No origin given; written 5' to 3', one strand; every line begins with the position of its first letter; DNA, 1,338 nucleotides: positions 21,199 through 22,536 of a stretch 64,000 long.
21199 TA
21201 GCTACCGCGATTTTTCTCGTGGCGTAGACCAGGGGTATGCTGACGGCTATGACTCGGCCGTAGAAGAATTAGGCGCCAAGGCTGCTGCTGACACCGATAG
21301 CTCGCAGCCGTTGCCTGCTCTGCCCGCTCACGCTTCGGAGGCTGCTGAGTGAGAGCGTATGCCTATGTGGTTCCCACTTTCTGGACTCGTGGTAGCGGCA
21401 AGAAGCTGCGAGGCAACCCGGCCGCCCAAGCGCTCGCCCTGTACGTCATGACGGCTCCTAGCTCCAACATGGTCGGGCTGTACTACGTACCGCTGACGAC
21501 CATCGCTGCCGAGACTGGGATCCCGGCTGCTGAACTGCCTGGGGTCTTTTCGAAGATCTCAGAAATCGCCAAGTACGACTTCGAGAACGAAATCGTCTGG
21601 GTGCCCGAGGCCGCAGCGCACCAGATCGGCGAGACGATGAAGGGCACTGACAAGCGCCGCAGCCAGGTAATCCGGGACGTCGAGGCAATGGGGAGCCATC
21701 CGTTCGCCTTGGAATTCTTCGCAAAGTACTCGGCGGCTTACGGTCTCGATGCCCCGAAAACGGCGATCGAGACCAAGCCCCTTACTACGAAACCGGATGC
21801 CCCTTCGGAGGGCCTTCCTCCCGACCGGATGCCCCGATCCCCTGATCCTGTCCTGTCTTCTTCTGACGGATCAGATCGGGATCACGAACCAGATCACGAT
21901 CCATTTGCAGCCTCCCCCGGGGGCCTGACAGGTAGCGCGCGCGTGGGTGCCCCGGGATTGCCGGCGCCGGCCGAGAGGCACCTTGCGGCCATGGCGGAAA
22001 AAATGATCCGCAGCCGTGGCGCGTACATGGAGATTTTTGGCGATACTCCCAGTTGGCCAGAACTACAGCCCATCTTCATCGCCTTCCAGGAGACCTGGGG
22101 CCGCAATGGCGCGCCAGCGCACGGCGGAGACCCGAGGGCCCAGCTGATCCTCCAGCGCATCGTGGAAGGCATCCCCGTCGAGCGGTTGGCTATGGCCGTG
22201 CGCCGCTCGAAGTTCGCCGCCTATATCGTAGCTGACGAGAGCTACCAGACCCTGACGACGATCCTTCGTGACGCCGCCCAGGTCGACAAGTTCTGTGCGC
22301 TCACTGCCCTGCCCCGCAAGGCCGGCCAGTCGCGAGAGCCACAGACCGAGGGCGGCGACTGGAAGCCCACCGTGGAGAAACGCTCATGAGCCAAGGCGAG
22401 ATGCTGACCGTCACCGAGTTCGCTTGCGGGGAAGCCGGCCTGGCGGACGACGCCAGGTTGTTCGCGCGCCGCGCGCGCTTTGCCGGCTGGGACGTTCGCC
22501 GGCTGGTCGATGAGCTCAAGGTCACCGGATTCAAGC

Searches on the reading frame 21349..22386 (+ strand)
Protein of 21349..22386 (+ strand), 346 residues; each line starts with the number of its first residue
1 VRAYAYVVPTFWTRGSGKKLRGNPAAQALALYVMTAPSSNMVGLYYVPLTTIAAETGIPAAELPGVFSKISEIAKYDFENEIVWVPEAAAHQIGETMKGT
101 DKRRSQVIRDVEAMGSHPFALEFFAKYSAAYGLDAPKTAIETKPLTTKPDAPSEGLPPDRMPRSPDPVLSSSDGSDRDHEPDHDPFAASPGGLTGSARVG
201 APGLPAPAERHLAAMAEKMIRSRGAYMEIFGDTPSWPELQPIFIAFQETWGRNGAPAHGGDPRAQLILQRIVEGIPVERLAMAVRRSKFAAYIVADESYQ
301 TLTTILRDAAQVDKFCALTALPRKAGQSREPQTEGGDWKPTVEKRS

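Call 32: search_protein_families(library=pfam, proteins=[window:21349-22386:+], max_evalue=0.001)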
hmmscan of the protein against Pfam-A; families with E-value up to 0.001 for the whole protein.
window:21349-22386:+ (346 aa): 0 families

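Call 65: search_protein_families(library=phrogs, proteins=[window:21349-22386:+], max_evalue=0.0001)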
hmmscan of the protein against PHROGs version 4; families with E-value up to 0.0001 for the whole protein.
window:21349-22386:+ (346 aa): 3 families
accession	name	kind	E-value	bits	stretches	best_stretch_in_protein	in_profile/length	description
phrog_25210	-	unknown function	4.2e-32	112.5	1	1-156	1-153/207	-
phrog_12196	-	unknown function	1.1e-27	98.3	1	1-135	1-137/297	-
phrog_1701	-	DNA, RNA and nucleotide metabolism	8.2e-20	72.8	1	1-139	1-138/323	DnaD-like helicase loader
